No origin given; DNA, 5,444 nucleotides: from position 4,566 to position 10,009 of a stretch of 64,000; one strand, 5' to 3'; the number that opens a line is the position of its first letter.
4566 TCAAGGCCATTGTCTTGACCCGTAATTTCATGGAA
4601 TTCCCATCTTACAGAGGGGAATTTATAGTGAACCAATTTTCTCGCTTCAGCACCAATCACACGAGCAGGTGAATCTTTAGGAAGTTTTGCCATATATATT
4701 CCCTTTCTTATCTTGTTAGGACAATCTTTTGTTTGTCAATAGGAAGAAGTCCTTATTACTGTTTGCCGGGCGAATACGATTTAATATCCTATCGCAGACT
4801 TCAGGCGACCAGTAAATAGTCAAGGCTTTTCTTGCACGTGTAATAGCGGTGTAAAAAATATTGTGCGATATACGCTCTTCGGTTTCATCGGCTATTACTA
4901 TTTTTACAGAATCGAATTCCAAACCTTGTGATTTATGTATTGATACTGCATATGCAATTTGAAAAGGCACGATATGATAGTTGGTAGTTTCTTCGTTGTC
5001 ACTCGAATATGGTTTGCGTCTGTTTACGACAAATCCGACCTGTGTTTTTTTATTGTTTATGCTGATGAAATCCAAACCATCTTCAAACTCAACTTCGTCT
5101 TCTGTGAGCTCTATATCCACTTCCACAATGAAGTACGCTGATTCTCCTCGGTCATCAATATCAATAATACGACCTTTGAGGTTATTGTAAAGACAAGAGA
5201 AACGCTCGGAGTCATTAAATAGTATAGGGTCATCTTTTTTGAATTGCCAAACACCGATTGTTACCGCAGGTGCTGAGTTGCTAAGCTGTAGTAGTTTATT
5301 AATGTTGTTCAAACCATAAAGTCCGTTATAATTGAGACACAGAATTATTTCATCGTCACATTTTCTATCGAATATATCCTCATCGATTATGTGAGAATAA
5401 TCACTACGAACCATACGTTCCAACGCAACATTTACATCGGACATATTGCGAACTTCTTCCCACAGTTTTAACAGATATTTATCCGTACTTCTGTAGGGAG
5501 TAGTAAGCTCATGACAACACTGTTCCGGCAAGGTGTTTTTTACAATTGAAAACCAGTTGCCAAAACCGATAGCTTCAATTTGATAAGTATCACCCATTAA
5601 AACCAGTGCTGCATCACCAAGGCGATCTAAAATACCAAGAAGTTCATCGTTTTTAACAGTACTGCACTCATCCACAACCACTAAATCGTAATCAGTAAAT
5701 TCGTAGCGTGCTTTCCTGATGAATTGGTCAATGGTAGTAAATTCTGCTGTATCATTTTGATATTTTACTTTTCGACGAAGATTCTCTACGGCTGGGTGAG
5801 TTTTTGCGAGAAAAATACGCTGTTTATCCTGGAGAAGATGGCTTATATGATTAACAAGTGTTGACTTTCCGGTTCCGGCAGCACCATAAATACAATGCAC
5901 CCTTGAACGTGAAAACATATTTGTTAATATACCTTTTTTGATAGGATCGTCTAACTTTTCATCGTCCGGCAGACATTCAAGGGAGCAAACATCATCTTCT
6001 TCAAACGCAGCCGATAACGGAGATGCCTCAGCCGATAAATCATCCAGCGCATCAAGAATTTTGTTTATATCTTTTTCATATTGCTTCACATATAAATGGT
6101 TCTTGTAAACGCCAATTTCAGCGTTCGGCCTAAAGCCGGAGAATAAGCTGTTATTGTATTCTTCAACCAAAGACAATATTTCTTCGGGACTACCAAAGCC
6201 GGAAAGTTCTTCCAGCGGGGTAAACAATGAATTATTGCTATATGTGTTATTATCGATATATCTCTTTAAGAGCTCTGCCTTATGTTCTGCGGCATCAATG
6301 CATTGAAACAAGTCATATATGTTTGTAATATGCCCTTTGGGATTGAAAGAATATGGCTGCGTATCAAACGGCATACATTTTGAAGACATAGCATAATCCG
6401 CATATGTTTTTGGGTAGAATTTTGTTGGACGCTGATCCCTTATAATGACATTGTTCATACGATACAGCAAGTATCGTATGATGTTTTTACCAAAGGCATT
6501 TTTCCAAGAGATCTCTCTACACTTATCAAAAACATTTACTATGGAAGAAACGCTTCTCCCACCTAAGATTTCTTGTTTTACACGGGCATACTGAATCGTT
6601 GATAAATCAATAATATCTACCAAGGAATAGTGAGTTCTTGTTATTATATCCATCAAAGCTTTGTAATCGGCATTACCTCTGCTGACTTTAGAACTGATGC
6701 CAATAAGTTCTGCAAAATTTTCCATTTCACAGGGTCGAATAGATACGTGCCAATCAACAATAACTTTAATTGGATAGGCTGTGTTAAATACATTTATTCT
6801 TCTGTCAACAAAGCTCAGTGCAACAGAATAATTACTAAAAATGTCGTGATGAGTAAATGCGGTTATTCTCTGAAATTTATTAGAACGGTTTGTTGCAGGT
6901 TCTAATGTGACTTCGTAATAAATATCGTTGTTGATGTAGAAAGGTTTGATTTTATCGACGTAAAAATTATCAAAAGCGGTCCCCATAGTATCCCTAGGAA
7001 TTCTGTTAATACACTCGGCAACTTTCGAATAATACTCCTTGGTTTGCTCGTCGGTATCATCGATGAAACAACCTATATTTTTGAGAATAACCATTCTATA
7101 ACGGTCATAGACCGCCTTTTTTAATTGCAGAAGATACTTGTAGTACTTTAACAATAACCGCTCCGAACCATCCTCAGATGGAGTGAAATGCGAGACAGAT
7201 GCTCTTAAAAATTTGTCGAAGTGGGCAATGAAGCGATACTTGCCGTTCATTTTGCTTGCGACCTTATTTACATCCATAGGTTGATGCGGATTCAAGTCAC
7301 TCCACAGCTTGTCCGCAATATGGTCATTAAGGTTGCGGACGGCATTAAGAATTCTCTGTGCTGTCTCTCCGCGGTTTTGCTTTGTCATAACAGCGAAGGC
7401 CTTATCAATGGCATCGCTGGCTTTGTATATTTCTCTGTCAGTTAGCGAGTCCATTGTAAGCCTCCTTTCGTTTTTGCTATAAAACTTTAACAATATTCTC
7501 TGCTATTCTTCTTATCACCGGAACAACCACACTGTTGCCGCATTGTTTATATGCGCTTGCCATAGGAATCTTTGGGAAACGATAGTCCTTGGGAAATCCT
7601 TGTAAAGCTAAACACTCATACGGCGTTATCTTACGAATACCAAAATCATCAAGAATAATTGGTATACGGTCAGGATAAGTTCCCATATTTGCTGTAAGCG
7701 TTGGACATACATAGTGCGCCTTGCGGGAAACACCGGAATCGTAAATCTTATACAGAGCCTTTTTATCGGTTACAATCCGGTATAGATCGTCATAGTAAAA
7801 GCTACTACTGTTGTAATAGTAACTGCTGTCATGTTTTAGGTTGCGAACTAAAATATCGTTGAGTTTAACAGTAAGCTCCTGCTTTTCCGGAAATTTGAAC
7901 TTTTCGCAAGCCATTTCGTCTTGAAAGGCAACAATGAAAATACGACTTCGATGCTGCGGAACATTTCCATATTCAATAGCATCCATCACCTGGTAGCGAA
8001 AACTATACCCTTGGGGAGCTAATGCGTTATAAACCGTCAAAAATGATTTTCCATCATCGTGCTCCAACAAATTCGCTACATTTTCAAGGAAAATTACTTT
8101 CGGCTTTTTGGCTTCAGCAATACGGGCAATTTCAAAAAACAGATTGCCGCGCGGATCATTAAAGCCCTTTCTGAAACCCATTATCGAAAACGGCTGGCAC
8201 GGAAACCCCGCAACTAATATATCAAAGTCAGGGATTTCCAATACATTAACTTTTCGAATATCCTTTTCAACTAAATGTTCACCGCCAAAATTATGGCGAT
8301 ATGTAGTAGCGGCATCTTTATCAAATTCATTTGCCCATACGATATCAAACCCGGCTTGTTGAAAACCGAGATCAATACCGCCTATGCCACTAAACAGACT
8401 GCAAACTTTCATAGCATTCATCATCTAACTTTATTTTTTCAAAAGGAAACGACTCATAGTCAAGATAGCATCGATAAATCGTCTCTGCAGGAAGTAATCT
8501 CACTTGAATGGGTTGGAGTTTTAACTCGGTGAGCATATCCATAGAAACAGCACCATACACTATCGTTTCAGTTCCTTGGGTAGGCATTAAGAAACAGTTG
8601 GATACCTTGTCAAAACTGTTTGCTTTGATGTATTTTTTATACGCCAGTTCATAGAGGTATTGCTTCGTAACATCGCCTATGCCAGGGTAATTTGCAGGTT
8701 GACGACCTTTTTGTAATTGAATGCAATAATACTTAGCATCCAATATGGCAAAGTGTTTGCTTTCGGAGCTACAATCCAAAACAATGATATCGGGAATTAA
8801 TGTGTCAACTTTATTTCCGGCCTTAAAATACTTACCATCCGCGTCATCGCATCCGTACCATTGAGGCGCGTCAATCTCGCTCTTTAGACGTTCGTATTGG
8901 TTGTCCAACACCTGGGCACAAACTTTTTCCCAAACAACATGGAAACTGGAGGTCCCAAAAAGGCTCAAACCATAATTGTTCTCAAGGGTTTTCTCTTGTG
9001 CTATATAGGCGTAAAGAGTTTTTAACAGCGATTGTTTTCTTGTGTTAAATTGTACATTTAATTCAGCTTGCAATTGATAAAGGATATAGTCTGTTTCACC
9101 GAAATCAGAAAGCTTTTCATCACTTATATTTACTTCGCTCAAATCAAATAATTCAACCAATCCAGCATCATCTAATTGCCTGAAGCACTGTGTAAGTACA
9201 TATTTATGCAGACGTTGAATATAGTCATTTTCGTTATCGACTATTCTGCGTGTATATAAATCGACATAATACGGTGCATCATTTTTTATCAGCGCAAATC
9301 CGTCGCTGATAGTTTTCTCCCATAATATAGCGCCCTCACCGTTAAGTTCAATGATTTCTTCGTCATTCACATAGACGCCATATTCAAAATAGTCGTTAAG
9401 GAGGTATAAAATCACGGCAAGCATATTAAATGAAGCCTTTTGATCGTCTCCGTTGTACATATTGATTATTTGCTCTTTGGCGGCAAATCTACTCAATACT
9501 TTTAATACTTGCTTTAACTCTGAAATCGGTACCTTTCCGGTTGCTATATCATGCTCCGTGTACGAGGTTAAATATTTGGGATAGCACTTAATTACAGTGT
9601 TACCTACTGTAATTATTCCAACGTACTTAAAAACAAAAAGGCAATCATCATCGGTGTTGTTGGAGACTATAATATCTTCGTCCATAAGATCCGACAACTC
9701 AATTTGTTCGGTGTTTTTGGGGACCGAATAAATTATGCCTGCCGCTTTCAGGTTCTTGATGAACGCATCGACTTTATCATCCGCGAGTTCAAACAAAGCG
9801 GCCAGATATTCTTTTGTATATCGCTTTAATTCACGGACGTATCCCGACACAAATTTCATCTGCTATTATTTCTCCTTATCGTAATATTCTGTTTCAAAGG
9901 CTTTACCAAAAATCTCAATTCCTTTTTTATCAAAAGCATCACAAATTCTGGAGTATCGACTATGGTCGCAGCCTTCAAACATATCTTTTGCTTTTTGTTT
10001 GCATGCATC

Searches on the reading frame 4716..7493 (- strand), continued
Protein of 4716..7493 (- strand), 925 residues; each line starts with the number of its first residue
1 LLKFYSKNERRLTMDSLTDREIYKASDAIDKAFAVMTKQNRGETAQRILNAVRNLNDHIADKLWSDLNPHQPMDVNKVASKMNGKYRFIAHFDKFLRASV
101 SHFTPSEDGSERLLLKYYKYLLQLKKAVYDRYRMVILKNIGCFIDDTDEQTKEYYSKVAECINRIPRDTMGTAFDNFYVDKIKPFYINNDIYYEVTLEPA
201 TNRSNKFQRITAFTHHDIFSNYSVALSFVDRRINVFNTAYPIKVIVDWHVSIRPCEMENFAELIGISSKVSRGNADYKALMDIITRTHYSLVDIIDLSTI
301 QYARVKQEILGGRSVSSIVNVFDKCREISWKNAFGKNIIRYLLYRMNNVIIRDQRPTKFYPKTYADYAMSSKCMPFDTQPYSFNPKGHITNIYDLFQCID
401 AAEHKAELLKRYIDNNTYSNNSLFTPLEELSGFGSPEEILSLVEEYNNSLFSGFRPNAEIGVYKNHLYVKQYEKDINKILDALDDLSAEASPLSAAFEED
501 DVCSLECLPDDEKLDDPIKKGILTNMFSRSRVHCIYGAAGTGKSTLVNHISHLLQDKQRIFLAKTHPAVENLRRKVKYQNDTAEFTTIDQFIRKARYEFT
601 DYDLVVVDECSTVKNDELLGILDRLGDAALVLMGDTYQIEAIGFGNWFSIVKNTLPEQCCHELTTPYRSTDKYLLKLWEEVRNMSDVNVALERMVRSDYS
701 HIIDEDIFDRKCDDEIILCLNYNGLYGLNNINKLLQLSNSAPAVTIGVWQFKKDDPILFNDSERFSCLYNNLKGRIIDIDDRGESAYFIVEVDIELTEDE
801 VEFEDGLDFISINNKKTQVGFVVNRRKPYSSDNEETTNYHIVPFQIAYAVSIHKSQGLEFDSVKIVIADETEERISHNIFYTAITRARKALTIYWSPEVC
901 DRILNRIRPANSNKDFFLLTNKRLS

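Call 54: find_encoding_contigs(protein=P0221, flank=5000, max_places=3)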
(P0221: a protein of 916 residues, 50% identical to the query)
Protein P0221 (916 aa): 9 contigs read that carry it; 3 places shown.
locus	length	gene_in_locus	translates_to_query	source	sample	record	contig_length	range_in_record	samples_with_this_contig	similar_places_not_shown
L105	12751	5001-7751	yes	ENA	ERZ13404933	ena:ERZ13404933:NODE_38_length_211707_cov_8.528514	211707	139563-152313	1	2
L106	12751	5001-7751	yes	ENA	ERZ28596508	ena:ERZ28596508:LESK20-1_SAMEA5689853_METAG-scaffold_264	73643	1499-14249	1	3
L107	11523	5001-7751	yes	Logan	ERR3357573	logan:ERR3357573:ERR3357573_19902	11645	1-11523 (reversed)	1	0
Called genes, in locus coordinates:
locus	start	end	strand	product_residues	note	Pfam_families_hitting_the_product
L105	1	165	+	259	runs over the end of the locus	PF01381:HTH_3, PF13443:HTH_26 (faint)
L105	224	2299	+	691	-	PF09848:SLFN-g3_helicase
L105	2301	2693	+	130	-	PF00293:NUDIX, PF14815:NUDIX_4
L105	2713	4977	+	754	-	PF00270:DEAD, PF04851:ResIII, PF18766:SWI2_SNF2, PF00271:Helicase_C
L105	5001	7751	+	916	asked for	PF13361:UvrD_C (faint), PF13245:AAA_19, PF13604:AAA_30, PF01443:Viral_helicase1 (weak), PF09848:SLFN-g3_helicase (faint), PF01443:Viral_helicase1 (weak), PF13538:UvrD_C_2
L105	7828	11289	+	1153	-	-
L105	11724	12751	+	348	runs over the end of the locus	PF02661:Fic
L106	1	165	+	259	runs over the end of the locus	PF01381:HTH_3, PF13443:HTH_26 (faint)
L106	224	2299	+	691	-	PF09848:SLFN-g3_helicase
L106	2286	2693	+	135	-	PF00293:NUDIX, PF14815:NUDIX_4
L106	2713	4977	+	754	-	PF00270:DEAD, PF04851:ResIII, PF18766:SWI2_SNF2, PF00271:Helicase_C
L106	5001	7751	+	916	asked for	PF13361:UvrD_C (faint), PF13245:AAA_19, PF13604:AAA_30, PF01443:Viral_helicase1 (weak), PF09848:SLFN-g3_helicase (faint), PF01443:Viral_helicase1 (weak), PF13538:UvrD_C_2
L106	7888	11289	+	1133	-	-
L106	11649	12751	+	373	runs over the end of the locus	PF02661:Fic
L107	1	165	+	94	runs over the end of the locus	?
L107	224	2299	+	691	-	PF09848:SLFN-g3_helicase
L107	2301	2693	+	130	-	PF00293:NUDIX, PF14815:NUDIX_4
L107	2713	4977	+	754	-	PF00270:DEAD, PF04851:ResIII, PF18766:SWI2_SNF2, PF00271:Helicase_C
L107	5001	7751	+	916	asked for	PF13361:UvrD_C (faint), PF13245:AAA_19, PF13604:AAA_30, PF01443:Viral_helicase1 (weak), PF09848:SLFN-g3_helicase (faint), PF01443:Viral_helicase1 (weak), PF13538:UvrD_C_2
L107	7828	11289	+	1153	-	-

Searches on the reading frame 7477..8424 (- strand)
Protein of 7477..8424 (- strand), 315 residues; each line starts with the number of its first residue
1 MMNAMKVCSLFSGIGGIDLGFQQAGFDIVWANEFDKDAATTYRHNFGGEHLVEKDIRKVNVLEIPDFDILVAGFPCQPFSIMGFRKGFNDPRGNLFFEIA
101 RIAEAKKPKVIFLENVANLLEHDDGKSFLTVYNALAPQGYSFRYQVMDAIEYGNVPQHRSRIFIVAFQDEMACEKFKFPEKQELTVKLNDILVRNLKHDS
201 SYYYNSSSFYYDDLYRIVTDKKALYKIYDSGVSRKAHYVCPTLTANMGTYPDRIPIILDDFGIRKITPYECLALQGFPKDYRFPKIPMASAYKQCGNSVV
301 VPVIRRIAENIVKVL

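Call 3: search_protein_families(library=pfam, proteins=[window:7477-8424:-], max_evalue=0.01)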
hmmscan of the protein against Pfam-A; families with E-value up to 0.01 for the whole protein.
window:7477-8424:- (315 aa): 1 family
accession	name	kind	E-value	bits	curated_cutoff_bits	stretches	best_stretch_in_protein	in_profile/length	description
PF00145.23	DNA_methylase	-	8.1e-90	302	22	1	5-313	1-324/324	C-5 cytosine-specific DNA methylase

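Call 4: search_protein_families(library=padloc, proteins=[window:7477-8424:-], max_evalue=0.01)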
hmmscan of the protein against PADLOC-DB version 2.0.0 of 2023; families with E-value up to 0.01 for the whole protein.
window:7477-8424:- (315 aa): 64 families (the best 25 are shown)
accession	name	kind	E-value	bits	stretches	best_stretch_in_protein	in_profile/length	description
PDLC03272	MTase_II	-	3.8e-112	373.4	1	2-315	72-390/407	Type II methyltransferase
PDLC03378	MTase_II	-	1.9e-71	239.2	1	4-315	2-330/344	Type II methyltransferase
PDLC03361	MTase_II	-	3e-65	218.8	1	4-312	86-434/455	Type II methyltransferase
PDLC03217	MTase_II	-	6.6e-65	217.9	2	3-213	20-228/703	Type II methyltransferase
PDLC02653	DrmMII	-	1.4e-63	212.8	1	4-315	4-313/333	DrmMII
PDLC03242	MTase_II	-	2.6e-55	186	1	7-311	103-395/409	Type II methyltransferase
PDLC03716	oMTase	-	3e-55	185.7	1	5-314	39-338/349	orphan methyltransferase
PDLC03234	MTase_II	-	3.7e-55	185.7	2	3-185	3-189/375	Type II methyltransferase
PDLC00026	DruM2|DruM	-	2.9e-53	179.6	1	2-314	2-317/336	DNA cytosine methylase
PDLC03326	MTase_II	-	5.2e-51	172.1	2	2-180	2-188/412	Type II methyltransferase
PDLC00027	DruM2|DruM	-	7.1e-50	168.4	1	3-190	10-193/361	DNA cytosine methylase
PDLC00033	DruM2|DruM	-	2.8e-49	166.4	2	5-173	22-196/368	DNA cytosine methylase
PDLC00030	DruM2|DruM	-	1.8e-44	150.4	3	70-214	87-229/380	DNA cytosine methylase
PDLC00031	DruM2|DruM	-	1.9e-44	150.2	1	4-187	11-190/361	DNA cytosine methylase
PDLC03734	oMTase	-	3.3e-42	143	2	2-193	1-189/444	orphan methyltransferase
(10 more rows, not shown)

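Call 6: search_protein_families(library=ncbifam, proteins=[window:7477-8424:-], max_evalue=0.001)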
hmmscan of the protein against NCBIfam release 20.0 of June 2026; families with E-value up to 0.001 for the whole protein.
window:7477-8424:- (315 aa): 2 families
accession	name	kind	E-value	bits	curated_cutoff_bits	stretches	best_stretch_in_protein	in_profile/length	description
TIGR00675.1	dcm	superfamily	2.5e-91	306.8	100.65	1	8-311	2-329/329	DNA (cytosine-5-)-methyltransferase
NF007772.0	PRK10458.1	subfamily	3.4e-38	131.4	710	2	5-192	89-312/472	DNA cytosine methylase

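Call 61: find_encoding_contigs(protein=window:7477-8424:-, flank=10000, max_places=6)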
Protein window:7477-8424:- (315 aa): no gene with exactly this product is on record in the collection.

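Call 62: find_related_loci(query=window:7477-8424:-, collection=metagenome_contigs, flank=8000)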
Query window:7477-8424:- (315 aa) in metagenome_contigs; peptide patterns used: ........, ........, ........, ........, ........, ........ (x = any residue, [..] = any of these).
120 stretches matched a pattern; 99 encode a relative of the query (tblastn E <= 1e-3); the best 80 are kept; 79 distinct loci.
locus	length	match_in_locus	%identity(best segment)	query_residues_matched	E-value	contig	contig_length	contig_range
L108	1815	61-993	90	5-315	0e+0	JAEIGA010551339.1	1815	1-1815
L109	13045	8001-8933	87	5-315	0e+0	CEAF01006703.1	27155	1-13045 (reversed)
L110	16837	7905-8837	87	5-315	0e+0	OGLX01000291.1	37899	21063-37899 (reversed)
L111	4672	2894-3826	86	1-311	0e+0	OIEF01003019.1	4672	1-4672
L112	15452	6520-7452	86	5-315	0e+0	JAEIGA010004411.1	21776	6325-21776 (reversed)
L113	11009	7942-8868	88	3-311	0e+0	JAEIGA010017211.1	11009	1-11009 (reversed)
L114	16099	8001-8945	85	1-315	0e+0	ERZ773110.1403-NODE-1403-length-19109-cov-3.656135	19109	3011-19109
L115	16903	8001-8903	85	15-315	7e-179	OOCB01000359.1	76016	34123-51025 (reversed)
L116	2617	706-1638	81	5-315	0e+0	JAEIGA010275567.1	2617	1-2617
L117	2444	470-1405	77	4-315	0e+0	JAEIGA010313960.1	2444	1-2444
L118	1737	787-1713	78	7-315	0e+0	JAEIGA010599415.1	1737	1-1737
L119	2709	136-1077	76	2-315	9e-178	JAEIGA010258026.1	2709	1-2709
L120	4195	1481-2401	77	5-311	7e-170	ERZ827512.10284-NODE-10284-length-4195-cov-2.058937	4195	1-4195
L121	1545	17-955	80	3-315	8e-180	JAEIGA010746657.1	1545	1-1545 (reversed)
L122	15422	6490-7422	76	5-315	5e-164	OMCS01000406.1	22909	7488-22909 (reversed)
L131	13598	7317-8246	75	5-314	8e-156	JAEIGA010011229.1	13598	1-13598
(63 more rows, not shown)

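Call 67: search_protein_families(library=pfam, proteins=[L131:230-1012:+, L131:1205-1687:+, L131:1684-2808:+, L131:2827-3663:+, L131:3647-4264:+, L131:4312-6945:-, L131:8186-11002:+, L131:11016-11444:+, L131:11488-12540:+, L131:12567-13070:+], max_evalue=0.001)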
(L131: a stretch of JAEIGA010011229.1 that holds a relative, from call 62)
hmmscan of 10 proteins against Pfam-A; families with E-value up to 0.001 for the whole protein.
L131:230-1012:+ (260 aa): 0 families

L131:1205-1687:+ (160 aa): 1 family
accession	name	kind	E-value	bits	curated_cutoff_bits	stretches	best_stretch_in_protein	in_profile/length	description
PF00293.34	NUDIX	-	7.8e-18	65.2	21.1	1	12-138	5-125/134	NUDIX domain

L131:1684-2808:+ (374 aa): 0 families

L131:2827-3663:+ (278 aa): 0 families

L131:3647-4264:+ (205 aa): 0 families

L131:4312-6945:- (877 aa): 1 family
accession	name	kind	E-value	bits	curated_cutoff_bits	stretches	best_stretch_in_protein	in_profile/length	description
PF01555.25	N6_N4_Mtase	-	2e-27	97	26.7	1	639-863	4-219/221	DNA methylase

L131:8186-11002:+ (938 aa): 8 families
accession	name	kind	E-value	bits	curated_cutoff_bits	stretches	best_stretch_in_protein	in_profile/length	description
PF13604.12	AAA_30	-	5.2e-20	72.4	27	1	536-709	8-185/191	AAA domain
PF01443.25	Viral_helicase1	-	1.9e-19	70.8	21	2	549-683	2-129/228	Viral superfamily 1 RNA helicase core domain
PF13245.12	AAA_19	-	7.7e-12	46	25.1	1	540-653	6-131/134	AAA domain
PF13538.12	UvrD_C_2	-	3.1e-11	43.4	27.4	1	862-906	2-49/52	UvrD-like helicase C-terminal domain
PF09848.15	SLFN-g3_helicase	-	1.8e-09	37.8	24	1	546-650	2-125/354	Schlafen group 3, DNA/RNA helicase domain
PF13086.12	AAA_11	-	1.9e-06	28.3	27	0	533-593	5-74/257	AAA domain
PF13191.12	AAA_16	-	0.00082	20.4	32.6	0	538-584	12-63/167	AAA ATPase domain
PF00910.28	RNA_helicase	-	0.00087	20.2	21.5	0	549-574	2-27/105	RNA helicase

L131:11016-11444:+ (142 aa): 1 family
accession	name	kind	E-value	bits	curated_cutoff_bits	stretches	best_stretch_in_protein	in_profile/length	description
PF01327.26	Pep_deformylase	-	2.1e-29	102.6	22.8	1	25-142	24-146/156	Polypeptide deformylase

L131:11488-12540:+ (350 aa): 2 families
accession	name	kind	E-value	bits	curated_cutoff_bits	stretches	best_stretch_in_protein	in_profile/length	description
PF16289.11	PIN_12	-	1.1e-17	65.4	32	1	8-165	2-172/172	PIN domain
PF18476.7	PIN_8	-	6.1e-06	26.8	26.1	1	19-163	68-208/227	PIN like domain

L131:12567-13070:+ (167 aa): 0 families

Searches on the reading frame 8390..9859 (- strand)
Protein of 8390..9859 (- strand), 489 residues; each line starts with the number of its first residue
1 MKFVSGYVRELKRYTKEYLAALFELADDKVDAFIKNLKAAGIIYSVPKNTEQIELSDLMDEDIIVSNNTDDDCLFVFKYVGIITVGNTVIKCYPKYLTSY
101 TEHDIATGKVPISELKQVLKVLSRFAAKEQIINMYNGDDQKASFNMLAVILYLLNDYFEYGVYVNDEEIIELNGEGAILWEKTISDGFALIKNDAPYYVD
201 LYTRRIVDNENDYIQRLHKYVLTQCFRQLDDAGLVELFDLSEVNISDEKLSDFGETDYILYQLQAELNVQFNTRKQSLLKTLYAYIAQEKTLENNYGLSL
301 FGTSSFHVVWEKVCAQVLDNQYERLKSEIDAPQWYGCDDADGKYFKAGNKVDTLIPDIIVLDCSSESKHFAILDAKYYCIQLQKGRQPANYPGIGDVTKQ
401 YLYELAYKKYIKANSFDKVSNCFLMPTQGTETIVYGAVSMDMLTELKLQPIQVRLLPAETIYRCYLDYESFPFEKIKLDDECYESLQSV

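Call 3: search_protein_families(library=pfam, proteins=[window:8390-9859:-], max_evalue=0.01)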
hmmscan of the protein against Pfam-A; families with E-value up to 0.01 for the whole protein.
window:8390-9859:- (489 aa): 1 family
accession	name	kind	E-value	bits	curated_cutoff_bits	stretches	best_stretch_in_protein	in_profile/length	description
PF09563.16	RE_LlaJI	-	5.8e-60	203.9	23.6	1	79-451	1-357/365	LlaJI restriction endonuclease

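Call 4: search_protein_families(library=padloc, proteins=[window:8390-9859:-], max_evalue=0.01)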
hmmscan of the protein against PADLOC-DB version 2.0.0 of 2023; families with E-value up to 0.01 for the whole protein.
window:8390-9859:- (489 aa): 1 family
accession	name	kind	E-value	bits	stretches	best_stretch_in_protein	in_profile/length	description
PDLC03447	REase_II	-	6e-157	521.6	1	1-467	1-479/490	Type II restriction enzyme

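Call 6: search_protein_families(library=ncbifam, proteins=[window:8390-9859:-], max_evalue=0.001)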
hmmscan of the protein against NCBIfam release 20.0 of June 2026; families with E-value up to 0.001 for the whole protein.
window:8390-9859:- (489 aa): 0 families
